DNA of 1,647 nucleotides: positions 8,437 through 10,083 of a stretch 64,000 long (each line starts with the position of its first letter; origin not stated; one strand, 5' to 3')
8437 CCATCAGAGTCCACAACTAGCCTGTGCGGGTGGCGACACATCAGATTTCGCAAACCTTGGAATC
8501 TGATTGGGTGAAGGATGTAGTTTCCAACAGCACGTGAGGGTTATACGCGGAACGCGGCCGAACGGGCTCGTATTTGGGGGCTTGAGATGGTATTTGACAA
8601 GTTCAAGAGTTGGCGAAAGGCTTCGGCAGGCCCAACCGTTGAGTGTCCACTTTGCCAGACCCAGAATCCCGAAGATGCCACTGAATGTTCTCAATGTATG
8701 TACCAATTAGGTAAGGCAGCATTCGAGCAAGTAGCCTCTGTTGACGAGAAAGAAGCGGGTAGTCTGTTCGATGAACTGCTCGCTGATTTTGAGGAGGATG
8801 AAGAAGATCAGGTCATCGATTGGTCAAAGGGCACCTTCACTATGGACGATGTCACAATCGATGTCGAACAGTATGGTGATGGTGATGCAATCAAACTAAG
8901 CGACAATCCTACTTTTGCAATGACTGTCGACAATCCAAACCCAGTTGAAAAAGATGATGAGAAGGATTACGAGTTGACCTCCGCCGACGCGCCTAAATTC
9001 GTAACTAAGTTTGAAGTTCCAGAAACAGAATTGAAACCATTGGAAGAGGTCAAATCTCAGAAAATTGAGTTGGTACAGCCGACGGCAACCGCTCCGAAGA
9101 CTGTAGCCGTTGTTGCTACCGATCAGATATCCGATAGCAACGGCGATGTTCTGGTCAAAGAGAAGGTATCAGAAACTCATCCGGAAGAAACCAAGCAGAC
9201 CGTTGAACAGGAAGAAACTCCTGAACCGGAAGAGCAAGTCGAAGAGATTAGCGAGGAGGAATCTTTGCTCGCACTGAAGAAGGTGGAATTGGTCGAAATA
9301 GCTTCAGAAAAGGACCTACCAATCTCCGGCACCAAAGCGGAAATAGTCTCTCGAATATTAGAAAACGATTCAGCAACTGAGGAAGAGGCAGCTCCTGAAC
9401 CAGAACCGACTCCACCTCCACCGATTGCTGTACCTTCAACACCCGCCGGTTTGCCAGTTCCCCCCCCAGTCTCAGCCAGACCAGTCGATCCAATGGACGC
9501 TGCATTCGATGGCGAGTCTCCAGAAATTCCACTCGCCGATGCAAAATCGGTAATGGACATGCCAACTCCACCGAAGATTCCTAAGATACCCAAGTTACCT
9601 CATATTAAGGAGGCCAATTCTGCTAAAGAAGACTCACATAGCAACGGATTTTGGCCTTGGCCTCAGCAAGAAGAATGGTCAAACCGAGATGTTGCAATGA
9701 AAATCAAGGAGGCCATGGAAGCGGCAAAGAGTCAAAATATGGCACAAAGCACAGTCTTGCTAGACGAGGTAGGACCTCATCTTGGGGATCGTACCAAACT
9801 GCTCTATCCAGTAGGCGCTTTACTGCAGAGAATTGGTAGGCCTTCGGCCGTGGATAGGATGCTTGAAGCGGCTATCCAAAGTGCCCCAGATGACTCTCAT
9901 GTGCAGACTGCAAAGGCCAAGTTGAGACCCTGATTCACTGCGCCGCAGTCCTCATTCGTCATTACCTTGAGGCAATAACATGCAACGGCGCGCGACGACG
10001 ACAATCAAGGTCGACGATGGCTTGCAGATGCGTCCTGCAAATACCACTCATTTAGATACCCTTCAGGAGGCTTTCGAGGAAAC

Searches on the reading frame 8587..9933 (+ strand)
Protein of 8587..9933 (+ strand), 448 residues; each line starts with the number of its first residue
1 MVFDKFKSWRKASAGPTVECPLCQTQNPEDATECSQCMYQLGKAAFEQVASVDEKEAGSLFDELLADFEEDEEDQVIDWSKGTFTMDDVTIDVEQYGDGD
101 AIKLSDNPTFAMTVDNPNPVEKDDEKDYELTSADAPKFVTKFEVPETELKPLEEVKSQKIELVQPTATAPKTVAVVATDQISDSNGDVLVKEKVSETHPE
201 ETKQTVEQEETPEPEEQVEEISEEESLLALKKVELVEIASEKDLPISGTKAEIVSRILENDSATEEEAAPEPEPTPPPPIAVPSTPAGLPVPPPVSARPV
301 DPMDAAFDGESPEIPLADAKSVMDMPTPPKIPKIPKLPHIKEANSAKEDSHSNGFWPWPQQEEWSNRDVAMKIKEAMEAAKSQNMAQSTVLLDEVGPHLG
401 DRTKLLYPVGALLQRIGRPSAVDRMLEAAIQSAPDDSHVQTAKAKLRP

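Call 59: search_protein_families(library=pfam, proteins=[window:8587-9933:+], max_evalue=0.00001)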
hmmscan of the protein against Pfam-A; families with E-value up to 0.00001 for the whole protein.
window:8587-9933:+ (448 aa): 0 families

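Call 111: search_protein_families(library=pfam, proteins=[window:8587-9933:+], max_evalue=0.01)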
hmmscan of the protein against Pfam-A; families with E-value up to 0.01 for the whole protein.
window:8587-9933:+ (448 aa): 2 families
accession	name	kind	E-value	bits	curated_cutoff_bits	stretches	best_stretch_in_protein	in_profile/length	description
PF02037.33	SAP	-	1.1e-05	25.4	23.9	1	229-260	4-35/37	SAP domain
PF18953.6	SAP_new25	-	0.00015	21.7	26.3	1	232-258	10-36/51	SAP domain-containing new25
